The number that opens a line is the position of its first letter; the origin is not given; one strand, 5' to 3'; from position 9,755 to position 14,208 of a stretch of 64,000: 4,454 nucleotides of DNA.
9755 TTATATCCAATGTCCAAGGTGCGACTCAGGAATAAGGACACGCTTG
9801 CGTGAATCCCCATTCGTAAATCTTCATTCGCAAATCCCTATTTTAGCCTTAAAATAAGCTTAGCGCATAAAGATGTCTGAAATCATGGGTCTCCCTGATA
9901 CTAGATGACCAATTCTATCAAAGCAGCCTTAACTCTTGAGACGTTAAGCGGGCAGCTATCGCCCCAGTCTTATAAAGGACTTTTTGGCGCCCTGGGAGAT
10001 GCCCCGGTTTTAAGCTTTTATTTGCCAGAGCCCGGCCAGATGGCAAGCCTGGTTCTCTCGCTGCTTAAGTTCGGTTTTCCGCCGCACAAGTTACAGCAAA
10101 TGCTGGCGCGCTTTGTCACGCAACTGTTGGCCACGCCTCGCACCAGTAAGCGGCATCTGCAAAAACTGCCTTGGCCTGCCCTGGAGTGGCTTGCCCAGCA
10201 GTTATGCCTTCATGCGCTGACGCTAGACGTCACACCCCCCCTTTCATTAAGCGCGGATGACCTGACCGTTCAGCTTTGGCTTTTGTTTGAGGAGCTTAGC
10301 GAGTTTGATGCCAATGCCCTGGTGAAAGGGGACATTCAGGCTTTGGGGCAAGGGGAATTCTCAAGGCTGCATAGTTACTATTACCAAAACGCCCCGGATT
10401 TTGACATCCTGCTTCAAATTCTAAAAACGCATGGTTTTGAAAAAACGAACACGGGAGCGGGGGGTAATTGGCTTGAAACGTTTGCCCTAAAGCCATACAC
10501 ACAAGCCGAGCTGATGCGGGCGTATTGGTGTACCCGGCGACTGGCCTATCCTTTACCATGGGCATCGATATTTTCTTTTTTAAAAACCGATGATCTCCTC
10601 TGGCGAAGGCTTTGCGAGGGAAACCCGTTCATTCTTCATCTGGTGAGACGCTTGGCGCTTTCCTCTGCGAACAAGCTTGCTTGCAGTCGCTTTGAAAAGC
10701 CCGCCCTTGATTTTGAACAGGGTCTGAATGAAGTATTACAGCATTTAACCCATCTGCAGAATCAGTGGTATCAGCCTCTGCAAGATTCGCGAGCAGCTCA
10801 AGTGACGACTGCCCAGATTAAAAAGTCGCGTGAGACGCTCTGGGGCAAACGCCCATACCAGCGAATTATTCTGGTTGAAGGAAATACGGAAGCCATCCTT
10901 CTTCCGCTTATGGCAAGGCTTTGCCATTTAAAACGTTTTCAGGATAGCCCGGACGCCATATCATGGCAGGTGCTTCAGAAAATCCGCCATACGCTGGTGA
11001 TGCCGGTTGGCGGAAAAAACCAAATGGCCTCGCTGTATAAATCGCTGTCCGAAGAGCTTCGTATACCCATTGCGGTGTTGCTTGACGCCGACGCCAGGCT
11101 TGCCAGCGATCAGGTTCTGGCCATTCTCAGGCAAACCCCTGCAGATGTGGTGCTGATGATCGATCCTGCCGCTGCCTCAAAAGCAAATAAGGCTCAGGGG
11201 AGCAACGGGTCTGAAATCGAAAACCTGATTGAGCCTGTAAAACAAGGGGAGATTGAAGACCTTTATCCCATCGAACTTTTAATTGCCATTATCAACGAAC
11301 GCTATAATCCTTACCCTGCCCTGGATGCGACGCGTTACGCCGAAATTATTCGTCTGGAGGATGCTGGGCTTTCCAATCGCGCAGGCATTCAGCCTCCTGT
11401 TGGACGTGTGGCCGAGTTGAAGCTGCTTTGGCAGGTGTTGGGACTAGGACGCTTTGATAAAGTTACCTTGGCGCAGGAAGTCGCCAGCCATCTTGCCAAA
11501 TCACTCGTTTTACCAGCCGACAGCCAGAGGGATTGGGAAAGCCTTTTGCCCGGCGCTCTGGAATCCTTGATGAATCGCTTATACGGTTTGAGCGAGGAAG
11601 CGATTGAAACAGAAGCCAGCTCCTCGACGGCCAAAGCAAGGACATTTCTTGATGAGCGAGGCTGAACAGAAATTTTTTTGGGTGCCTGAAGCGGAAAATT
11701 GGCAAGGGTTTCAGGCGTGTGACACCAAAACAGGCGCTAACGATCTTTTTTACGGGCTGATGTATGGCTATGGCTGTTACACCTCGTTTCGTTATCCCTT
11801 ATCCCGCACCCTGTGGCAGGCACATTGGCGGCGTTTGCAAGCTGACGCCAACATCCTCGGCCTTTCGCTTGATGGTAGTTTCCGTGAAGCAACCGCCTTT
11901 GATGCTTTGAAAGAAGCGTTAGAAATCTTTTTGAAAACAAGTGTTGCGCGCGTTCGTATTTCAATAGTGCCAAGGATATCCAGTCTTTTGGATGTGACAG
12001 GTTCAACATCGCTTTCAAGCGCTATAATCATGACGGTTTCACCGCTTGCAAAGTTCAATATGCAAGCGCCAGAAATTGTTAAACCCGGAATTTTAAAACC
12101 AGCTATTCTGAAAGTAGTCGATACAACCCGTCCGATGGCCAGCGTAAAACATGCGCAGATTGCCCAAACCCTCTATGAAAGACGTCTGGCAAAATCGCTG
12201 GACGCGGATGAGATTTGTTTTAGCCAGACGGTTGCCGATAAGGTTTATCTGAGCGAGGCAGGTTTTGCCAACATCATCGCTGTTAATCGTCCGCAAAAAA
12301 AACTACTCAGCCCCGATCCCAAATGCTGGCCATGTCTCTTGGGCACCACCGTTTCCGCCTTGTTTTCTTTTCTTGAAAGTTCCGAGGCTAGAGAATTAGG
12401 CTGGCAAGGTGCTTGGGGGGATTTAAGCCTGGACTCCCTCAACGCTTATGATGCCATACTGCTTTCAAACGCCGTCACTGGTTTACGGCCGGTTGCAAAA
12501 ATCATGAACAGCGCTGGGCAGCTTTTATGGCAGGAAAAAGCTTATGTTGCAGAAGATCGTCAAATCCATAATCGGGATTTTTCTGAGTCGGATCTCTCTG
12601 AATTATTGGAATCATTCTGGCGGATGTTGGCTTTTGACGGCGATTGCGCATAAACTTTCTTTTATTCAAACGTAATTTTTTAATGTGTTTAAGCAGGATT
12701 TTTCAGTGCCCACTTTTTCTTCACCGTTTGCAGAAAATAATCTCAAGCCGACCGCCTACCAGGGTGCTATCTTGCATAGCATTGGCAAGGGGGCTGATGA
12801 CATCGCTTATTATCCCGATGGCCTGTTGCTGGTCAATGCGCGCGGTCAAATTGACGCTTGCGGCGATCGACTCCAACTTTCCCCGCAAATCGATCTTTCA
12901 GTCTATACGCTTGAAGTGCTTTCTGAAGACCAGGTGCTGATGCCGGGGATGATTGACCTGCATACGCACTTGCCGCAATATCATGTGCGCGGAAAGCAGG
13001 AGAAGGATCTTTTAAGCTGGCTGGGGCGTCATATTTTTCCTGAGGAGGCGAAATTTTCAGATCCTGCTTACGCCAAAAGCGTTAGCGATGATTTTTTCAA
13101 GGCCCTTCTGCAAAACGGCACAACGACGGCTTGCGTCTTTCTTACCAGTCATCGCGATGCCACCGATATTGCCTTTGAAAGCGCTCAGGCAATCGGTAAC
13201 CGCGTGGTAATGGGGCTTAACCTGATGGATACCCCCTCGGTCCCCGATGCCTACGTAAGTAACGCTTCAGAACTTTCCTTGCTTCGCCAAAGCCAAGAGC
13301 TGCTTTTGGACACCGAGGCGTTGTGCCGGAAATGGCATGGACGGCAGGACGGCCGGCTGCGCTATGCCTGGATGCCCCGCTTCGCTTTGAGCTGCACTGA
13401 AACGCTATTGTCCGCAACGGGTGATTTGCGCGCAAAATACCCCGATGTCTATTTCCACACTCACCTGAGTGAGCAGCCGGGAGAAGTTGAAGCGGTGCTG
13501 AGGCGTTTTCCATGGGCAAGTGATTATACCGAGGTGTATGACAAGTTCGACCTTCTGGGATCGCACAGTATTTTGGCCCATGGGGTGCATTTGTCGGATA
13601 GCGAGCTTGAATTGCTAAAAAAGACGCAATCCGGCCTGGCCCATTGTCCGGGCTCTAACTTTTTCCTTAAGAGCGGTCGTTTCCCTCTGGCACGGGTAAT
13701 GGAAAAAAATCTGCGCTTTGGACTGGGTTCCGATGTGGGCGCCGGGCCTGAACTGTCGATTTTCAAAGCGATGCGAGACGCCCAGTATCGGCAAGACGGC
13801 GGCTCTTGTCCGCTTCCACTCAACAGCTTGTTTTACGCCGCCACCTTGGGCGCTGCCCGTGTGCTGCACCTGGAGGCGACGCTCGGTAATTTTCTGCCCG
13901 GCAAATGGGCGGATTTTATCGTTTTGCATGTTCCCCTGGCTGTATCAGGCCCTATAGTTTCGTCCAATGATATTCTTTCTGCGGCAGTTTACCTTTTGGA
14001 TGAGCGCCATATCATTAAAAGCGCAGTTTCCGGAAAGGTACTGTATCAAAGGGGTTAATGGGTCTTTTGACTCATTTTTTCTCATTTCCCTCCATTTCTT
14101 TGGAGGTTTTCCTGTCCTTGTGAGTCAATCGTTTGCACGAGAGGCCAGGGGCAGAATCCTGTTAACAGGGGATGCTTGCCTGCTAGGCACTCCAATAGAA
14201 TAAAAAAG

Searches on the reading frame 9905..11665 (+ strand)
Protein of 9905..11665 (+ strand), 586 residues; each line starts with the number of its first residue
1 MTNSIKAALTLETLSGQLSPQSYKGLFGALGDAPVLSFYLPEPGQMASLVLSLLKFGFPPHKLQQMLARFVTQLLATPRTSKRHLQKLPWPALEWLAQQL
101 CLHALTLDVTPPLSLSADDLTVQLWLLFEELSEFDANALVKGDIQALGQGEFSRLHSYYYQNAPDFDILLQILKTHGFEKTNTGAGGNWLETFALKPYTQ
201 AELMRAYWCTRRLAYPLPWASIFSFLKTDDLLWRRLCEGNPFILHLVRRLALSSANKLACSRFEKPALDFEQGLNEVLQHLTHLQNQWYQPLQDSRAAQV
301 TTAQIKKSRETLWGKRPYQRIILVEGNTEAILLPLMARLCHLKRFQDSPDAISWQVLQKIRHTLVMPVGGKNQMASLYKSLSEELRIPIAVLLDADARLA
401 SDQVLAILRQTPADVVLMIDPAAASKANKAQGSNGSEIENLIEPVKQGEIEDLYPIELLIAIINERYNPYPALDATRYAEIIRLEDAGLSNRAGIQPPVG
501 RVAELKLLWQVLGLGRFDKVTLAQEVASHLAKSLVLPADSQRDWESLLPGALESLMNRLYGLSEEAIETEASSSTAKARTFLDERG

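Call 23: search_protein_families(library=pfam, proteins=[window:9905-11665:+], max_evalue=0.001)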
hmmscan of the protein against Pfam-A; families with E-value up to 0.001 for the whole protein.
window:9905-11665:+ (586 aa): 1 family
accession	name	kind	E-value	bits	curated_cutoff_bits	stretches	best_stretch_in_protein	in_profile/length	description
PF20469.4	OLD-like_TOPRIM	-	4.1e-08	34.1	23.2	1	319-396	4-67/67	Overcoming lysogenization defect protein-like, TOPRIM domain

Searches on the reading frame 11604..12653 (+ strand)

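Call 23: search_protein_families(library=pfam, proteins=[window:11604-12653:+], max_evalue=0.001)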
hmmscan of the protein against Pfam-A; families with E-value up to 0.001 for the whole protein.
window:11604-12653:+ (349 aa): 1 family
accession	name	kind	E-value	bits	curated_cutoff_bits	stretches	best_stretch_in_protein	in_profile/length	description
PF01063.24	Aminotran_4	-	7.2e-13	49.3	28.5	1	69-300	14-223/223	Amino-transferase class IV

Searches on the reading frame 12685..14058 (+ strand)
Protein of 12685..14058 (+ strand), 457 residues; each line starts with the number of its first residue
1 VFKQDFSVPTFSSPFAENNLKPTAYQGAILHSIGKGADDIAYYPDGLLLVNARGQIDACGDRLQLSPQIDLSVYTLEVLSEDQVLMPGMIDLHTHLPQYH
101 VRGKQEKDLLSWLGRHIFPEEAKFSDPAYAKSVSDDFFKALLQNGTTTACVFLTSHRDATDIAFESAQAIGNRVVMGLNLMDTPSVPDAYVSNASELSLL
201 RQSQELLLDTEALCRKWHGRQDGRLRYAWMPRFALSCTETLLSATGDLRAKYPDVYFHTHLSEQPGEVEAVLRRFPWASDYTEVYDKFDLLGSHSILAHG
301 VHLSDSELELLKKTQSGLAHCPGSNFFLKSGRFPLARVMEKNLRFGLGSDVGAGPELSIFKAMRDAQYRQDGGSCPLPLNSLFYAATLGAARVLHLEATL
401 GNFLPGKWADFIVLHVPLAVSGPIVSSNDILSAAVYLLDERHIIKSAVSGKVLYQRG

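Call 23: search_protein_families(library=pfam, proteins=[window:12685-14058:+], max_evalue=0.001)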
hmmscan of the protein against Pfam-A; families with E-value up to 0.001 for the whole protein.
window:12685-14058:+ (457 aa): 2 families
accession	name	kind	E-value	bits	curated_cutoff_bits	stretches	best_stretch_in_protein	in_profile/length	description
PF01979.26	Amidohydro_1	-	5.4e-56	190.7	25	1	84-452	1-344/345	Amidohydrolase family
PF07969.17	Amidohydro_3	-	8.4e-10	39.1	29.7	1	293-415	307-445/472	Amidohydrolase family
